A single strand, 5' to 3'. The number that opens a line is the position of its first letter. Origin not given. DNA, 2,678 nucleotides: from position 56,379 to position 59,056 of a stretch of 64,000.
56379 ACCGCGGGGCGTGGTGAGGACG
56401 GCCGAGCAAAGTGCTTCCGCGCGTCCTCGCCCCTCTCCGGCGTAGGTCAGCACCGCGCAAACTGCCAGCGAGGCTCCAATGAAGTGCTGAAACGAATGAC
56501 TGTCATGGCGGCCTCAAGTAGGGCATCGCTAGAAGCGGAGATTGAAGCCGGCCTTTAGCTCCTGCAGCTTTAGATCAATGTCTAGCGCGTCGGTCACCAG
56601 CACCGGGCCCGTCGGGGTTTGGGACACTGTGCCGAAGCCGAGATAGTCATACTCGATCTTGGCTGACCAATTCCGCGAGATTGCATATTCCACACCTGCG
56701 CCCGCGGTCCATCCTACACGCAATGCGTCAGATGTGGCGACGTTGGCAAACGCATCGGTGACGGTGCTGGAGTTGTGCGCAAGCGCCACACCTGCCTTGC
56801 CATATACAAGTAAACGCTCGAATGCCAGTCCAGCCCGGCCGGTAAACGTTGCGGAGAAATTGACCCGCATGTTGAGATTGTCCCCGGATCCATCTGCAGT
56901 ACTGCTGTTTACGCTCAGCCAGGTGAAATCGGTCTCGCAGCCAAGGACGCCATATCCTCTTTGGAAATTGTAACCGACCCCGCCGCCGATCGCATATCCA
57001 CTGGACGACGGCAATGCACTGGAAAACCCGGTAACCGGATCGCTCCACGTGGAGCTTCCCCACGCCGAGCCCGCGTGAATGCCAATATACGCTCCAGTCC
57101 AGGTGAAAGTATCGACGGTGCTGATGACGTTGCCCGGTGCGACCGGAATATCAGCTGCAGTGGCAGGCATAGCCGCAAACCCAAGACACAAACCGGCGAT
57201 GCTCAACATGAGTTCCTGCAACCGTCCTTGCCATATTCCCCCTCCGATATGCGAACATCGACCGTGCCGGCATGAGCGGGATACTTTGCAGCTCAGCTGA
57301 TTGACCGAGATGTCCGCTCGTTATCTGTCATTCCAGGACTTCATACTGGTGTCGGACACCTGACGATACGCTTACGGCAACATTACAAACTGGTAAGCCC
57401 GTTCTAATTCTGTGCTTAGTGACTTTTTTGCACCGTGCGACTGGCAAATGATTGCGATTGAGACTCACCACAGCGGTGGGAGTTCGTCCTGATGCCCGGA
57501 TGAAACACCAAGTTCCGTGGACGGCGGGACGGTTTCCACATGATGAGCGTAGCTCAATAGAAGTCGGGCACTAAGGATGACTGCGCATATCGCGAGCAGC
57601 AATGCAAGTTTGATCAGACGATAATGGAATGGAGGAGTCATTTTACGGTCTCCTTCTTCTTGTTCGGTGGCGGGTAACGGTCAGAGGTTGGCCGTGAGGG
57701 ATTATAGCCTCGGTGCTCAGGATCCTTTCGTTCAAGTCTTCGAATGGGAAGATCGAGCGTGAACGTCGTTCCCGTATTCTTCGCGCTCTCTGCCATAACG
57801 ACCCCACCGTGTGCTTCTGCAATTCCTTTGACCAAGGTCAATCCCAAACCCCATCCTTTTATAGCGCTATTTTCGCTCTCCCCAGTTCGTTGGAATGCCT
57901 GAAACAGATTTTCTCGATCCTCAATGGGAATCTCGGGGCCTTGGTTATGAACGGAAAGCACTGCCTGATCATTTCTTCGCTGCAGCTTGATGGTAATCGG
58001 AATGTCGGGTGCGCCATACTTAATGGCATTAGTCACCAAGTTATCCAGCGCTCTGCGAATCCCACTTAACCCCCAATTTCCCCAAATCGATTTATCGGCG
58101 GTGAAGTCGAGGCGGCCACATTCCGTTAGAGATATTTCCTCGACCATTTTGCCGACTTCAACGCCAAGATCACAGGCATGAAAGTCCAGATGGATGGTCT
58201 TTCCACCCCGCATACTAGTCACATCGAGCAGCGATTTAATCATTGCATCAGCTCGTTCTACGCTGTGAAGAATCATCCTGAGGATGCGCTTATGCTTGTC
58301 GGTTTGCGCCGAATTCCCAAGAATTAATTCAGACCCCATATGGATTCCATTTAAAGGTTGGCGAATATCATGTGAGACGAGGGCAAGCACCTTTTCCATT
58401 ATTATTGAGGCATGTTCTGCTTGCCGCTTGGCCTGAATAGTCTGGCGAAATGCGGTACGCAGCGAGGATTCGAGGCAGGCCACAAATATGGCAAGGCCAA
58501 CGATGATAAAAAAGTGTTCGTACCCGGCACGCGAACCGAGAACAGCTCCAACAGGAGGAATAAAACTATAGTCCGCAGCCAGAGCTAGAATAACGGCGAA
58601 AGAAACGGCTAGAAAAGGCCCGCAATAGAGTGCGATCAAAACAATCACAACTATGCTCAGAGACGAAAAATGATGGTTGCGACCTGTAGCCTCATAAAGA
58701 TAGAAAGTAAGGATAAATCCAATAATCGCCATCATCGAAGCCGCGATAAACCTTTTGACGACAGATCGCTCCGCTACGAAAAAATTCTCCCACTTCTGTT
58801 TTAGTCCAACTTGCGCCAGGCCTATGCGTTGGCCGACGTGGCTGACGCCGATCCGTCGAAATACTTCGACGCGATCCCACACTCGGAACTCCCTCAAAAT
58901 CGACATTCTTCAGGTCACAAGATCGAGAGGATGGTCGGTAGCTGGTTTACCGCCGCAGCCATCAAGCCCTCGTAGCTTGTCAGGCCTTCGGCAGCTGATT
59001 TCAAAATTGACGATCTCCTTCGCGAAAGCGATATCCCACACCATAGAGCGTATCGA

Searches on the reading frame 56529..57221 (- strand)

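Call 45: search_protein_families(library=pfam, proteins=[window:56529-57221:-], max_evalue=0.00001)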
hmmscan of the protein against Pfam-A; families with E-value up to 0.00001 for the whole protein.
window:56529-57221:- (230 aa): 2 families
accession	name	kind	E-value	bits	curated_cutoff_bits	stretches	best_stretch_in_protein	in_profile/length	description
PF13505.12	OMP_b-brl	-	4.4e-19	69.7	28.7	1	13-230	6-175/175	Outer membrane protein beta-barrel domain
PF01389.23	OmpA_membrane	-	2.6e-10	40.8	21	1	44-194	6-149/180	OmpA-like transmembrane domain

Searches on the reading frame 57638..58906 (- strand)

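Call 45: search_protein_families(library=pfam, proteins=[window:57638-58906:-], max_evalue=0.00001)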
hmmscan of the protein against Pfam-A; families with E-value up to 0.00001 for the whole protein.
window:57638-58906:- (422 aa): 2 families
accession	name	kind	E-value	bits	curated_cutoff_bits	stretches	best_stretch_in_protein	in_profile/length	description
PF02518.31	HATPase_c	-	3.7e-24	85.7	26.4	1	282-389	5-110/111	Histidine kinase-, DNA gyrase B-, and HSP90-like ATPase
PF00512.31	HisKA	-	3.2e-11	43.5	26.9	1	171-234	3-65/66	His Kinase A (phospho-acceptor) domain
